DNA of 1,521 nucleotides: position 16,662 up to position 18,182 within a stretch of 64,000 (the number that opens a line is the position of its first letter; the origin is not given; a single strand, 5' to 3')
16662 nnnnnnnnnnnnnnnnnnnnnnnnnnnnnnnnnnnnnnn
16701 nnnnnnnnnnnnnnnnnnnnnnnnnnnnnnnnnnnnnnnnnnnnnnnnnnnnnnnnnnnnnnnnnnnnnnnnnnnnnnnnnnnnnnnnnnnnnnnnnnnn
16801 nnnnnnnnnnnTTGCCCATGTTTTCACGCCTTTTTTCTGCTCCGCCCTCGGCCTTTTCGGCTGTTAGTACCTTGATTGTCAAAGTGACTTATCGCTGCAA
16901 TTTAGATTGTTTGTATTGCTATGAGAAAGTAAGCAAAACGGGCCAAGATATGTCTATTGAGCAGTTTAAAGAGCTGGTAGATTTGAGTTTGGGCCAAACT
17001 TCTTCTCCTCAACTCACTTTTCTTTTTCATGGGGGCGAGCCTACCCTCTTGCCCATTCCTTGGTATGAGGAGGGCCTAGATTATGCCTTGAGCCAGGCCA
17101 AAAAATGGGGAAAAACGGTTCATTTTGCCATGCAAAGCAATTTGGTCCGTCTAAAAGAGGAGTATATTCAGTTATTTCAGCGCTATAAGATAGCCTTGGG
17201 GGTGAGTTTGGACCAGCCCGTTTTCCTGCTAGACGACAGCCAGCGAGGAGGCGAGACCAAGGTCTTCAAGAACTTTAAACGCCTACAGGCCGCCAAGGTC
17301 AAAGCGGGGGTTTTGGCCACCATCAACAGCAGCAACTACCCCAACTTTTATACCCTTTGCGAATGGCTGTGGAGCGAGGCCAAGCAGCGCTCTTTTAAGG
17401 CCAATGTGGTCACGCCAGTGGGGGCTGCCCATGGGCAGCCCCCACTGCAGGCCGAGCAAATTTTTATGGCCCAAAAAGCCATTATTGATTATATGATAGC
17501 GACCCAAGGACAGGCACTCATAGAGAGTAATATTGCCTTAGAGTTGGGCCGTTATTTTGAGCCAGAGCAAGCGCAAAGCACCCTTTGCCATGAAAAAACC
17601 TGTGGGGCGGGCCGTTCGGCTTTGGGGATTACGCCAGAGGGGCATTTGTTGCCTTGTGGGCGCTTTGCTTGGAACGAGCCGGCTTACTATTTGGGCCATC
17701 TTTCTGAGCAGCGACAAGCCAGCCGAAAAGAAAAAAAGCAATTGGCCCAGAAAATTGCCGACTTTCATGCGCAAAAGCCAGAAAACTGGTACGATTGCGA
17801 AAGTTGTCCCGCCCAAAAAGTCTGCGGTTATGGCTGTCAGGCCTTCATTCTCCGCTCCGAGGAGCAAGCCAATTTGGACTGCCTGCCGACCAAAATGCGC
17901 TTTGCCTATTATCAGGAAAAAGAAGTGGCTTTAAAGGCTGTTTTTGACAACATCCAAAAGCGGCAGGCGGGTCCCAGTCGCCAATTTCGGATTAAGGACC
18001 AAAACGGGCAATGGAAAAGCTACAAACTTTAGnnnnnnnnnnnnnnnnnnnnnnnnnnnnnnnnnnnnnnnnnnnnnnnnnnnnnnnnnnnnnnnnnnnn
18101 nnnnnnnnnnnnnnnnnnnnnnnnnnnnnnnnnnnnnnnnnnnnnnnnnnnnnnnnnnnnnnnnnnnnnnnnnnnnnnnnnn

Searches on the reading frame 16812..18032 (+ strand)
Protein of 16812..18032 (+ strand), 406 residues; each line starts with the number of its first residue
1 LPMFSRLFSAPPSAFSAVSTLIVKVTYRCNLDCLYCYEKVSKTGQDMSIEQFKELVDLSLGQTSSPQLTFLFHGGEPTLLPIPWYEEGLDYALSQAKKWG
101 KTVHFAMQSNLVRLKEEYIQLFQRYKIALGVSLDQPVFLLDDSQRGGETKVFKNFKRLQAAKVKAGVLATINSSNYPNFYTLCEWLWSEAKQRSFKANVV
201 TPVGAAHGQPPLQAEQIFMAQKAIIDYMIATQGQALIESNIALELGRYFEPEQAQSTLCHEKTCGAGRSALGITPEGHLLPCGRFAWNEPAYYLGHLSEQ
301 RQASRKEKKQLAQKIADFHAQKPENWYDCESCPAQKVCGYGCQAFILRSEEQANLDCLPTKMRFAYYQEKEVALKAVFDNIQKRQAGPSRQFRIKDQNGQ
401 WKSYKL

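Call 25: search_protein_families(library=pfam, proteins=[window:16812-18032:+], max_evalue=0.001)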
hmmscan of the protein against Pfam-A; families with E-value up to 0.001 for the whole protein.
window:16812-18032:+ (406 aa): 2 families
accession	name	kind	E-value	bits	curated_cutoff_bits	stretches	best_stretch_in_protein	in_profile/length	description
PF04055.27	Radical_SAM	-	1.7e-11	45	29.5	1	24-167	2-144/166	Radical SAM superfamily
PF13186.11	SPASM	-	0.00059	20.5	21.5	0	264-333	1-67/67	Iron-sulfur cluster-binding domain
